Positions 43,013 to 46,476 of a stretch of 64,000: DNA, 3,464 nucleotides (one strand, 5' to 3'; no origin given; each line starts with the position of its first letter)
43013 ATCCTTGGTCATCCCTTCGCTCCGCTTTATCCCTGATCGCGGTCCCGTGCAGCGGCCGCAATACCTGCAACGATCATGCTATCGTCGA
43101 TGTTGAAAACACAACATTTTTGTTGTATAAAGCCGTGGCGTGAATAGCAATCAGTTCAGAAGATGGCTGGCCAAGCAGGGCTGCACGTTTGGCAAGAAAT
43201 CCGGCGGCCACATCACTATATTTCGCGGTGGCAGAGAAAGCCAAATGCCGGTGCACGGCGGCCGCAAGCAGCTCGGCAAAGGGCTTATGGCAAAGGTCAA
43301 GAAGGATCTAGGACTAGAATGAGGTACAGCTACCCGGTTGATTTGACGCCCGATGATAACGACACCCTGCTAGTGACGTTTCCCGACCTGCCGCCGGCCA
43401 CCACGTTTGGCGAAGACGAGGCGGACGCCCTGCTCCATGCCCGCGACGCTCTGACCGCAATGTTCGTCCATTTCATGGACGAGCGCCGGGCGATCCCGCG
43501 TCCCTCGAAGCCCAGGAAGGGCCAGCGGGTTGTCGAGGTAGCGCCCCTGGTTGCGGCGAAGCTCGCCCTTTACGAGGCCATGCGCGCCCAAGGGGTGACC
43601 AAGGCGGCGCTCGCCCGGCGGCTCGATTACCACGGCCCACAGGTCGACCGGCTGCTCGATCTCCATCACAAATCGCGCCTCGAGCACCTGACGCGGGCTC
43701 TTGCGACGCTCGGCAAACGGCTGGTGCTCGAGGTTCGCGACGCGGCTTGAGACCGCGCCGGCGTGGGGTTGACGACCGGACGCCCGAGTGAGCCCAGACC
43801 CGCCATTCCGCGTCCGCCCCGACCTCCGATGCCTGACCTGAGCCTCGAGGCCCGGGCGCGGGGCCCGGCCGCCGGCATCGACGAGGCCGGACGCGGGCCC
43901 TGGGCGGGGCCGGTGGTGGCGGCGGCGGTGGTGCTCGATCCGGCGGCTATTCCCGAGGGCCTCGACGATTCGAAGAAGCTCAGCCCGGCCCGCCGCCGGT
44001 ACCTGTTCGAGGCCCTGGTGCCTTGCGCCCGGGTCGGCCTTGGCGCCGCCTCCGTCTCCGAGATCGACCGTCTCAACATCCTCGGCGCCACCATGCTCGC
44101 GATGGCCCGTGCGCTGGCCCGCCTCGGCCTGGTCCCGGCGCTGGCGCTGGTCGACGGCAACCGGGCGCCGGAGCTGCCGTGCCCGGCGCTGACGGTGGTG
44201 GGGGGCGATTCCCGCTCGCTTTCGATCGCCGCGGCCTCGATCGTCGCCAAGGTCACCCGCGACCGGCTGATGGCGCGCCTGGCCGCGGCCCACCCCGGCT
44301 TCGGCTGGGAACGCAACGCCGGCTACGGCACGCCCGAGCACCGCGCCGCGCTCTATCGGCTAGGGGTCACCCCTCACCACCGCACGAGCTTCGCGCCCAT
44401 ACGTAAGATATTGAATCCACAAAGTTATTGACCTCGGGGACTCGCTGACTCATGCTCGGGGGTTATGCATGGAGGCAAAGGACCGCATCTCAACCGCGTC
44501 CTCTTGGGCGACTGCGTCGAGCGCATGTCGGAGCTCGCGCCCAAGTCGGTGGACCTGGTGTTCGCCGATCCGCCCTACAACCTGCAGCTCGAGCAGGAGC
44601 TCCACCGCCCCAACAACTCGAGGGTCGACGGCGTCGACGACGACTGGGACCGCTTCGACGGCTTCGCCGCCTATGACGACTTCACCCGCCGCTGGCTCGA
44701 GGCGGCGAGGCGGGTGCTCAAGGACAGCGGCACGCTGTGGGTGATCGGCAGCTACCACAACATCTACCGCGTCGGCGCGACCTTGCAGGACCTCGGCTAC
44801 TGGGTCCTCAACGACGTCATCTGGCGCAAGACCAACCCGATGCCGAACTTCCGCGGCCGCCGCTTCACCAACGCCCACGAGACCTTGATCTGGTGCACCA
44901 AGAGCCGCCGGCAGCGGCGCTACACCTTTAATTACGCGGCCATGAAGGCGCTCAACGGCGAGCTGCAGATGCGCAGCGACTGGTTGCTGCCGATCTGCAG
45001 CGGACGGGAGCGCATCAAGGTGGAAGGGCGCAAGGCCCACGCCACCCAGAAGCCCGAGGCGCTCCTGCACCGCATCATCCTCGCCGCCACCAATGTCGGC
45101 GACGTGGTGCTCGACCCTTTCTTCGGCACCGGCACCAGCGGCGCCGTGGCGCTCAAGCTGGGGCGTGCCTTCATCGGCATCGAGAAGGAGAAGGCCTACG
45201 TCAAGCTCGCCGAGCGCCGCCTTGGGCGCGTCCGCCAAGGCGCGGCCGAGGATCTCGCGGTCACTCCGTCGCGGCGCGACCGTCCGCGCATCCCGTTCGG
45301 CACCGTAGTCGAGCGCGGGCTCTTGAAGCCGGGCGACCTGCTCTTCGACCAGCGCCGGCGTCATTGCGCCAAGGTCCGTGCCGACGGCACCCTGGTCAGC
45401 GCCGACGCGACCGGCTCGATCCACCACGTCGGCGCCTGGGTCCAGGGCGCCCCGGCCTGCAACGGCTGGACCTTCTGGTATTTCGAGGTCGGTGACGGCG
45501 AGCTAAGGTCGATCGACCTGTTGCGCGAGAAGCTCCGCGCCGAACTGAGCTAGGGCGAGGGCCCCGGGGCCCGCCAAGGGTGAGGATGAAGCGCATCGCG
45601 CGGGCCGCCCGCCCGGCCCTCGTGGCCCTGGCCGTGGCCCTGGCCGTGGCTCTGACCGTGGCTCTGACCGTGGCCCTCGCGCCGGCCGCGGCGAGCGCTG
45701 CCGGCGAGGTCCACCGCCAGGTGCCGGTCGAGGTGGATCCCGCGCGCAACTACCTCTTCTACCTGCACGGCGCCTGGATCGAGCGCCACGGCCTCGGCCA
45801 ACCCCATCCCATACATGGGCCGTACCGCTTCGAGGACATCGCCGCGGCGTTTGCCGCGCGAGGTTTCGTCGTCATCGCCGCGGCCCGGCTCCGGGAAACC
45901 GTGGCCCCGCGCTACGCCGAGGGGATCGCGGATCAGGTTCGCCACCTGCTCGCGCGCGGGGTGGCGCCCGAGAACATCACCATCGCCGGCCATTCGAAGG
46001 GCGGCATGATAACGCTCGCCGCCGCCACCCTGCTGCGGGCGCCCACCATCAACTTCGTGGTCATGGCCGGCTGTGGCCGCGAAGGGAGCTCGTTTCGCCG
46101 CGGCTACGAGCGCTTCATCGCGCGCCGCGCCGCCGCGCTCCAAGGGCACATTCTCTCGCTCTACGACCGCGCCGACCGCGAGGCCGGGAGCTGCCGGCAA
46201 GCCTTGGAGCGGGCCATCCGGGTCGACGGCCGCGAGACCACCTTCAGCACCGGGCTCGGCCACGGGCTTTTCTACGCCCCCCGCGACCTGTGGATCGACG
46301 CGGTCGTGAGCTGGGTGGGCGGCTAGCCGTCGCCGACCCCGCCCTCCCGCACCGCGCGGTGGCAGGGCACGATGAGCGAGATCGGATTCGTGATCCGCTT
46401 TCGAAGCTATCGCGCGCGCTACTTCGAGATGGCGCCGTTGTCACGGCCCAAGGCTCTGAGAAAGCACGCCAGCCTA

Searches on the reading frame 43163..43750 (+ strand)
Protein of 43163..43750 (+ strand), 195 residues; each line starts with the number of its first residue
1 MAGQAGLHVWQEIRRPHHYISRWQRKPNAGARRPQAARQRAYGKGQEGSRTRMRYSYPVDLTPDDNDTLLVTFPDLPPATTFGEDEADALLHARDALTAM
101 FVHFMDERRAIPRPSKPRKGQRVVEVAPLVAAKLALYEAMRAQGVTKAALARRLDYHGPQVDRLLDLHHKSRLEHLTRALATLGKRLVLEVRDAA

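Call 83: search_protein_families(library=pfam, proteins=[window:43163-43750:+], max_evalue=0.001)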
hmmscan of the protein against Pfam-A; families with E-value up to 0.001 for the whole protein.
window:43163-43750:+ (195 aa): 2 families
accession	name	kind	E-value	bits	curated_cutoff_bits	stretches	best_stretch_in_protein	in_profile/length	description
PF15919.11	HicB_lk_antitox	-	3.9e-07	30.7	27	1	57-122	1-66/123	HicB_like antitoxin of bacterial toxin-antitoxin system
PF13744.12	HTH_37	-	0.00017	21.8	27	1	135-191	22-79/80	Helix-turn-helix domain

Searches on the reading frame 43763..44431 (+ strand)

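Call 7: search_protein_families(library=pfam, proteins=[window:43763-44431:+], max_evalue=0.01)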
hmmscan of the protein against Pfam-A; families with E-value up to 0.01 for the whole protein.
window:43763-44431:+ (222 aa): 1 family
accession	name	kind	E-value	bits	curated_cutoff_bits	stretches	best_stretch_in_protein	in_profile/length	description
PF01351.25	RNase_HII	-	5.1e-45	154.3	25.8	1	37-211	1-197/199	Ribonuclease HII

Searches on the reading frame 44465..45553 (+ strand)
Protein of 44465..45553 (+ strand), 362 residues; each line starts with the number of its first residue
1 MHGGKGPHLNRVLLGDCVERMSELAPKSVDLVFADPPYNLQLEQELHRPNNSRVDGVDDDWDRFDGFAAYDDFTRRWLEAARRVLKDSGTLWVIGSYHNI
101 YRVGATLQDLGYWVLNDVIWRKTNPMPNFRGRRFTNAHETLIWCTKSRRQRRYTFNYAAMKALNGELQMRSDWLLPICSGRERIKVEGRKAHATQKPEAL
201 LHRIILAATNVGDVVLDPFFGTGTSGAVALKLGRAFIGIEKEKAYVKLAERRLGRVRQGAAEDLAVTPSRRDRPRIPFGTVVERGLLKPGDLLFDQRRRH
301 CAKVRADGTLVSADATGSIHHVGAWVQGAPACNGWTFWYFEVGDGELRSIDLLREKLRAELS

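Call 7: search_protein_families(library=pfam, proteins=[window:44465-45553:+], max_evalue=0.01)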
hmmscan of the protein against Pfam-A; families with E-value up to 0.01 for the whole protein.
window:44465-45553:+ (362 aa): 3 families
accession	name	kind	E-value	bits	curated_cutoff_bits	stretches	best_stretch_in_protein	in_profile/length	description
PF01555.25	N6_N4_Mtase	-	1.2e-64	218.8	26.7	1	29-250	1-220/221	DNA methylase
PF18755.6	RAMA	-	1.2e-16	61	35.2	1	263-360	6-104/107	Restriction Enzyme Adenine Methylase Associated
PF03602.21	Cons_hypoth95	-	0.0051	16.9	24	0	14-43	97-128/182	Conserved hypothetical protein 95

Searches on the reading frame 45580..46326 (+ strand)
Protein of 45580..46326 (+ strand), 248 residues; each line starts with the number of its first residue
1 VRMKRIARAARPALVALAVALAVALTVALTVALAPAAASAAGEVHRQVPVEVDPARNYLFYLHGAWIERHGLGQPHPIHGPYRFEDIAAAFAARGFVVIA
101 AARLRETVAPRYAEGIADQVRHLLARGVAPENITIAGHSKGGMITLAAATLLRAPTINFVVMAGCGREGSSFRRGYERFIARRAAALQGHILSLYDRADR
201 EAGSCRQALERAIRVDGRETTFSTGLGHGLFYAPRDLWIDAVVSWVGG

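Call 7: search_protein_families(library=pfam, proteins=[window:45580-46326:+], max_evalue=0.01)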
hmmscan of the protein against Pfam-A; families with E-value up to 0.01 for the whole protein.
window:45580-46326:+ (248 aa): 5 families
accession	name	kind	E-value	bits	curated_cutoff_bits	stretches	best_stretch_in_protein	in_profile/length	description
PF02230.22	Abhydrolase_2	-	0.00021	21.6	23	1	107-162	81-136/217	Phospholipase/Carboxylesterase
PF24322.2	Tle3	-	0.00031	20.8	27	1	93-154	157-205/321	T6SS Tle3 phospholipase effector domain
PF00975.26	Thioesterase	-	0.0018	19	26.4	1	84-165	16-102/226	Thioesterase domain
PF07859.19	Abhydrolase_3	-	0.0037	17.5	25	1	116-162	52-105/210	alpha/beta hydrolase fold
PF12697.13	Abhydrolase_6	-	0.0061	17.7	26.3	1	62-198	4-123/217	Alpha/beta hydrolase family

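Call 43: search_protein_families(library=ncbifam, proteins=[window:45580-46326:+], max_evalue=0.001)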
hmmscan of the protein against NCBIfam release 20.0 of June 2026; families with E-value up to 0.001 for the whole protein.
window:45580-46326:+ (248 aa): 1 family
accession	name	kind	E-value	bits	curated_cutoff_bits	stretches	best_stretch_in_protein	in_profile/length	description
NF058651.1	GESAG_HSLs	subfamily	0.00054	19.1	430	1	116-154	118-159/296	GESAG motif subfamily hormone-sensitive lipase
